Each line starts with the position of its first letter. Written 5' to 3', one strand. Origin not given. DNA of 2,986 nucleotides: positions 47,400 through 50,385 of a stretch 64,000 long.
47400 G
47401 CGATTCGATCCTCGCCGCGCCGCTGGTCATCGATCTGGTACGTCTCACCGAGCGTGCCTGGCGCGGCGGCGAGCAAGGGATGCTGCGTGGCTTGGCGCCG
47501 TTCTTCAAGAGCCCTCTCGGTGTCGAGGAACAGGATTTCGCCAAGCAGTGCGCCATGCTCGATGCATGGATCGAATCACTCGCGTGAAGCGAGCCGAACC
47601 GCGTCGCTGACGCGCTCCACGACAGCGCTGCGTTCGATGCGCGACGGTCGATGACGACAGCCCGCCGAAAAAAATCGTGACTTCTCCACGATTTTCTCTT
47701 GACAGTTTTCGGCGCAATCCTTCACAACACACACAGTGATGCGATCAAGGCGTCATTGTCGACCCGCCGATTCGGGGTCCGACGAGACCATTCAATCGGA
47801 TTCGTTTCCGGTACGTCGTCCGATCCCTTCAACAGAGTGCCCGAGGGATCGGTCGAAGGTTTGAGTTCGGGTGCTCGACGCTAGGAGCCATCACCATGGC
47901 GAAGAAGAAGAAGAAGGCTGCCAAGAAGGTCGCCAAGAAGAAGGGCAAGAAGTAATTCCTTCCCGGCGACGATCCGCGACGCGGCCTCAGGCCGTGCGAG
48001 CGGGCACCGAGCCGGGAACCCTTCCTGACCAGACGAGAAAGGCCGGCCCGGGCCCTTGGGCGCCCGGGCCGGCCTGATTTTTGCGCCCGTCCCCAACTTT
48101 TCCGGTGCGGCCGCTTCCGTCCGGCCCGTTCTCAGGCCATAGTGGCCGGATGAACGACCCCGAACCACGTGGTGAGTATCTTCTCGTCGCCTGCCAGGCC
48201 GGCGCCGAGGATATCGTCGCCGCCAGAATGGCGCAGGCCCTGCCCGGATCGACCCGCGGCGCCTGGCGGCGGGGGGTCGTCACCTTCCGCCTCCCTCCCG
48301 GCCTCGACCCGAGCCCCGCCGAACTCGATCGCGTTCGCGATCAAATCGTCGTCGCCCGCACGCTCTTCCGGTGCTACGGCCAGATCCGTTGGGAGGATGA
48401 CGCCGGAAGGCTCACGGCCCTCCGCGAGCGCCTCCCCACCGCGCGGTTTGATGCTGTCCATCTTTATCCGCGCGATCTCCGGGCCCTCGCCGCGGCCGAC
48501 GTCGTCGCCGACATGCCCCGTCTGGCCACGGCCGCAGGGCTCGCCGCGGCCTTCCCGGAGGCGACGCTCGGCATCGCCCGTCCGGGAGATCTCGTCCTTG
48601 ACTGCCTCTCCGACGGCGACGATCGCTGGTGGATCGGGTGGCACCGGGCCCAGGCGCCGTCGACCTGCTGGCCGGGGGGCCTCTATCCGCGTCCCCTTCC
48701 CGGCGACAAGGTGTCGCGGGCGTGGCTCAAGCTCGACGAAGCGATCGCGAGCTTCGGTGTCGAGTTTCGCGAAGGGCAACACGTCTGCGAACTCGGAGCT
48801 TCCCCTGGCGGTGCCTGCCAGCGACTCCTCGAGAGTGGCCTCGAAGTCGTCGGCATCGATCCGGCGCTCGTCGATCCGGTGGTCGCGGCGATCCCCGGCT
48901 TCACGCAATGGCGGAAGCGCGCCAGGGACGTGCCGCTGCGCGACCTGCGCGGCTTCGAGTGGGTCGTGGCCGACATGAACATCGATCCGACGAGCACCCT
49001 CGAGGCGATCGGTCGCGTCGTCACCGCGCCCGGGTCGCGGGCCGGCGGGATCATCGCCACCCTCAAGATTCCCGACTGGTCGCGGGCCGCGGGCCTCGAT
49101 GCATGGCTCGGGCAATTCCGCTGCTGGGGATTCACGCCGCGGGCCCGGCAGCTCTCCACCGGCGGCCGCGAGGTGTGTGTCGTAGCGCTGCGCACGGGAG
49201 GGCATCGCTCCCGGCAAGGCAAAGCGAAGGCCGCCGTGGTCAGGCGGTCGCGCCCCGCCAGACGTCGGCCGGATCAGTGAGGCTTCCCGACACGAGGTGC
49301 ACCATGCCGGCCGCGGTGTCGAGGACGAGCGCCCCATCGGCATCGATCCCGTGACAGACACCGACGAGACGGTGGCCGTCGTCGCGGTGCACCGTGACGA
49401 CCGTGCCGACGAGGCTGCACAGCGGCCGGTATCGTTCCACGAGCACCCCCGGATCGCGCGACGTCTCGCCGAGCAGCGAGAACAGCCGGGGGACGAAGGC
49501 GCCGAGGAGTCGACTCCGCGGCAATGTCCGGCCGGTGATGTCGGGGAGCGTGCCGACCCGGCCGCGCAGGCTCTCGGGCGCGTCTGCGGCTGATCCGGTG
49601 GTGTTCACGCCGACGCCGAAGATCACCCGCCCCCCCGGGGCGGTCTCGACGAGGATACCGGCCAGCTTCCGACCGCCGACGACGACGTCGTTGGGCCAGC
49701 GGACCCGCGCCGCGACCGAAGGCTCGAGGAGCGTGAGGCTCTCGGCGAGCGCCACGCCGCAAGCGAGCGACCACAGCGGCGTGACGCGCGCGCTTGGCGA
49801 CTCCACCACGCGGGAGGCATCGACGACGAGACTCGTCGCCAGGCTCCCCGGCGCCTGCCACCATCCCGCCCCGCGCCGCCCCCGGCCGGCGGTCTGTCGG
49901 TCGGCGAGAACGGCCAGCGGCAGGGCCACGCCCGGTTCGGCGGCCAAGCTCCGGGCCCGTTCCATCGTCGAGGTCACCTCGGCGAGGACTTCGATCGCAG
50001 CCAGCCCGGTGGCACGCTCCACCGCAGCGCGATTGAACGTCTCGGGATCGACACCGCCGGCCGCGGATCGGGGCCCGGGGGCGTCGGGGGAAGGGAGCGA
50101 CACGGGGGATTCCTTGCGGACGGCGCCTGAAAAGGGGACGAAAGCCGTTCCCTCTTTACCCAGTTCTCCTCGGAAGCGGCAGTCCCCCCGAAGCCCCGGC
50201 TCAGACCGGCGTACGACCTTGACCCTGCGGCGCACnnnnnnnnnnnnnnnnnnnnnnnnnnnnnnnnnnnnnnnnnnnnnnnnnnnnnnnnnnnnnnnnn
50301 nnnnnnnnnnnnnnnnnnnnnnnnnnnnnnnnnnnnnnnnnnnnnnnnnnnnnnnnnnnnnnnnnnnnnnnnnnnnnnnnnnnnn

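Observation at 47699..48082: Stand-alone 19-codon Lys-rich micro-ORF with a long structured leader and a strong terminator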

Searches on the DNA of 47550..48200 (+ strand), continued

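Call 70: search_with_rna_model(model_id=R1, sources=[L036, L053, L055, L057, L074, L075, L079, L080], filters=off, max_evalue=10, show_alignments=8)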
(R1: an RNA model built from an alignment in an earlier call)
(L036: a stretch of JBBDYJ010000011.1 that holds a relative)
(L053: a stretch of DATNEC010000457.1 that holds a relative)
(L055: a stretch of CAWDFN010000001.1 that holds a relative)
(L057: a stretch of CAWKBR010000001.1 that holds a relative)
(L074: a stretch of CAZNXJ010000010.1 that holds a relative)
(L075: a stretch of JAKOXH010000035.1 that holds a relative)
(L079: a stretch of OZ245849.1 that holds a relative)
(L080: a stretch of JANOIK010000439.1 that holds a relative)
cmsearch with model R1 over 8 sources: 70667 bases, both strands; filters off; matches with E-value up to 10: 14.
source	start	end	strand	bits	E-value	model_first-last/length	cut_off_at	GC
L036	7252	7332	+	15.1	0.14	1-84/84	no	0.6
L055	5563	5638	+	14.7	0.18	1-84/84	no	0.62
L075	5504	5589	+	14.4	0.21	1-84/84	no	0.63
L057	5379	5462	+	10.8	1.7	1-84/84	no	0.57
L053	6899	6929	+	10.2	2.4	12-42/84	no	0.74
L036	5980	6043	+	10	2.7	1-84/84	no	0.72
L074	5880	5947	-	9.6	3.2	1-84/84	no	0.65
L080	1764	1842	+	8.7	5.6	1-84/84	no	0.66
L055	2621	2642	-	8.6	5.9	1-84/84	no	0.45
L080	3940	3963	+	8.5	6.3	1-84/84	no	0.58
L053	4961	4991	-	8.3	7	1-84/84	no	0.65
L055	5771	5842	-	8.3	7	1-84/84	no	0.57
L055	8286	8342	+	8.2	7.3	1-84/84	no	0.56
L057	2271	2353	+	7.7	9.5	1-84/84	no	0.61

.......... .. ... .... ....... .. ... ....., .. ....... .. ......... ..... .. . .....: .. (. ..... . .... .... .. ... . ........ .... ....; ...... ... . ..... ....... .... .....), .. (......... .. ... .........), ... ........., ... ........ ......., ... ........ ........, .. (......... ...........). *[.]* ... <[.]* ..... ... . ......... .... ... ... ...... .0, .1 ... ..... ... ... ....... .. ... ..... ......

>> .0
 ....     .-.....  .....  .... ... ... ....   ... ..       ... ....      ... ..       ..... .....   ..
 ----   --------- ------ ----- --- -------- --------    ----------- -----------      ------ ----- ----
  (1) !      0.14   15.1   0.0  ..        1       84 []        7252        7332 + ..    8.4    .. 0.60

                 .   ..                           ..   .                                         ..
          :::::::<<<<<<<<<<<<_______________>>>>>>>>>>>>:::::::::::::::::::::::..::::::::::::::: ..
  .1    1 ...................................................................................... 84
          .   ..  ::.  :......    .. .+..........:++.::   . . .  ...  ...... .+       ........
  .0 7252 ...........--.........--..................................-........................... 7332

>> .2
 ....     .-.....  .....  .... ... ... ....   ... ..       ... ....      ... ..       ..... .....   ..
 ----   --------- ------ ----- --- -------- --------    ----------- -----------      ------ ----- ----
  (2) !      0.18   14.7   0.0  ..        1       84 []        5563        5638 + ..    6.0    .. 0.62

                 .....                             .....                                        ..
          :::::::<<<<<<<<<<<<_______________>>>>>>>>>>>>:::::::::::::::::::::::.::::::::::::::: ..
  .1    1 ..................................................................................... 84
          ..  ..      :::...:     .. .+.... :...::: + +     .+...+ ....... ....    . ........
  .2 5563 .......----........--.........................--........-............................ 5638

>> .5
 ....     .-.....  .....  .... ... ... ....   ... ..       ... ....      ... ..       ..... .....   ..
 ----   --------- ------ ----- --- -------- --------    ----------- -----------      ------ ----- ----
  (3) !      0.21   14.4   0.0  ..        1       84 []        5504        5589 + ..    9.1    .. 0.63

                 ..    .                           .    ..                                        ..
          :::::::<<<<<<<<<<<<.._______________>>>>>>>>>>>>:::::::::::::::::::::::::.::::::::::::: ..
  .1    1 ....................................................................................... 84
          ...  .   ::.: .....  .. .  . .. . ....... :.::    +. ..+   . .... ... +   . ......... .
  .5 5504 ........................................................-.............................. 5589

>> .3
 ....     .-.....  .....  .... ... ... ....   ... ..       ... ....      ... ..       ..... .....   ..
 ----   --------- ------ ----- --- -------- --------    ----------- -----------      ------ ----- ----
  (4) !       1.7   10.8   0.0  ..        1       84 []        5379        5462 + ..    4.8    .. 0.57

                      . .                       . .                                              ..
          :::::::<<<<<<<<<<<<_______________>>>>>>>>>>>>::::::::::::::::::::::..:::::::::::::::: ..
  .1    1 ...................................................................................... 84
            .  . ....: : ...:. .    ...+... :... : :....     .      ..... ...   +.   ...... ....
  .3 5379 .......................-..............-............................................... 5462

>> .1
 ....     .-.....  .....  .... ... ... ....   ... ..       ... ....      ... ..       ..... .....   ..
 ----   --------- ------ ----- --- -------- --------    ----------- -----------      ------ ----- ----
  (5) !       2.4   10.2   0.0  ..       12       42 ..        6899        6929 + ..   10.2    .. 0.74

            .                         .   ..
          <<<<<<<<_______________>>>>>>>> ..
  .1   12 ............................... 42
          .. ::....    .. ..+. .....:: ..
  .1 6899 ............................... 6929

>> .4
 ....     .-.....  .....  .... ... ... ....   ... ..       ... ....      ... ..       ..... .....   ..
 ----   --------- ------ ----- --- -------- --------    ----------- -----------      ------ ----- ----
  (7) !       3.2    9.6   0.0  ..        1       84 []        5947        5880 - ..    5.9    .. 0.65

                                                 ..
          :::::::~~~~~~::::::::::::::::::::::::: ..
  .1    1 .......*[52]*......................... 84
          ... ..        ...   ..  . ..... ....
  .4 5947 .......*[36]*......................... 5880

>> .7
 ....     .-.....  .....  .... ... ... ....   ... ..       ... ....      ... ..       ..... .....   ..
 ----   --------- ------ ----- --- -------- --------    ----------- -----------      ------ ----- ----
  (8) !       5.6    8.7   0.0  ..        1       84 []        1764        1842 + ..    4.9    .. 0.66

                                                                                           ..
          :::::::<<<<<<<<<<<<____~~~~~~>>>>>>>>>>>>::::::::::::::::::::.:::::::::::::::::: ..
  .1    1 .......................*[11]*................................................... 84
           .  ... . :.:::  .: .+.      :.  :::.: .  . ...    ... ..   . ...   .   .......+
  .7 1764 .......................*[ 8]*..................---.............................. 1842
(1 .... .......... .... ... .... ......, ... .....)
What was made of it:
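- It also gives the top, though marginal, hits at the expected place in distant loci (call 70).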

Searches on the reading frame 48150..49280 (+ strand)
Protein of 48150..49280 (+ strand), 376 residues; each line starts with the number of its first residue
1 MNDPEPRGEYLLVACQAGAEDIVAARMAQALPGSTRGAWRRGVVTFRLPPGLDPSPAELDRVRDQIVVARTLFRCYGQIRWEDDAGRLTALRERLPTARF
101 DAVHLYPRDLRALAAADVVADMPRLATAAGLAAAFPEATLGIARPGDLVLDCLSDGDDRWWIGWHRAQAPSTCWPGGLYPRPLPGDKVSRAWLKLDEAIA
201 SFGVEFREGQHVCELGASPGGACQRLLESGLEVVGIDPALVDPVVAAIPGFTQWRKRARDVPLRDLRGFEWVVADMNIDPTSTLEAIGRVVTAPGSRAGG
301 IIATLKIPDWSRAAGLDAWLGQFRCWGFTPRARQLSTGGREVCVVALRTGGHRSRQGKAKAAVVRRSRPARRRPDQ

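Call 25: search_protein_families(library=pfam, proteins=[window:48150-49280:+], max_evalue=1)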
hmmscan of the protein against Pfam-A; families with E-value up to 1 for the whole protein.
window:48150-49280:+ (376 aa): 2 families
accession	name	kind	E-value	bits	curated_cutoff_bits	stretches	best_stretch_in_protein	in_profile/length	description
PF01728.25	FtsJ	-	7.5e-10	39.5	24.1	1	188-285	2-110/181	FtsJ-like methyltransferase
PF13489.12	Methyltransf_23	-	0.12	12.6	27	1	195-243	9-57/164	Methyltransferase domain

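Call 41: search_protein_families(library=ncbifam, proteins=[window:48150-49280:+], max_evalue=0.001)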
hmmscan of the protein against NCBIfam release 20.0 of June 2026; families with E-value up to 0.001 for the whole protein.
window:48150-49280:+ (376 aa): 2 families
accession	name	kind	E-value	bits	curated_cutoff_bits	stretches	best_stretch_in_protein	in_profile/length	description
NF008734.0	PRK11760.1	equivalog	8.2e-10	38.6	176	1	11-312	4-311/359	23S rRNA (cytidine(2498)-2'-O)-methyltransferase RlmM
TIGR00438.1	rrmJ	equivalog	3.5e-05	23.4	300.15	1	189-245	14-72/188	23S rRNA (uridine(2552)-2'-O)-methyltransferase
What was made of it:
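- Checked: An FtsJ-like methyltransferase lies downstream (call 25), with a distant, sub-cut-off RlmM match (call 41).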

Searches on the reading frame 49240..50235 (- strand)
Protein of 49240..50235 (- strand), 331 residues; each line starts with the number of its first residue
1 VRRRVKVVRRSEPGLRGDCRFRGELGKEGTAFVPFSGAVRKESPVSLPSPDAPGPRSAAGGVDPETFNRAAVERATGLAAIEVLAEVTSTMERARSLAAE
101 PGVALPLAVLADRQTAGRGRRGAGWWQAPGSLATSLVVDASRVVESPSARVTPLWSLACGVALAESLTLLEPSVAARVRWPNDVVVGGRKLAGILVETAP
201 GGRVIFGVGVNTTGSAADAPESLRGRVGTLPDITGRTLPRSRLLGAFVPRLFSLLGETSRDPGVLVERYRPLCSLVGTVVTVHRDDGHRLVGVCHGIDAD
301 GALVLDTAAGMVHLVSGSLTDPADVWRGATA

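Call 69: search_protein_families(library=pfam, proteins=[window:49240-50235:-], max_evalue=0.00001)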
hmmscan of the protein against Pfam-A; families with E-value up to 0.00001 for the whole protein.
window:49240-50235:- (331 aa): 1 family
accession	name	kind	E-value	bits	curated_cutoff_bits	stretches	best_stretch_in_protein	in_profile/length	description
PF03099.24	BPL_LplA_LipB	-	1.4e-18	67.5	21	1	89-204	7-123/133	Biotin/lipoate A/B protein ligase family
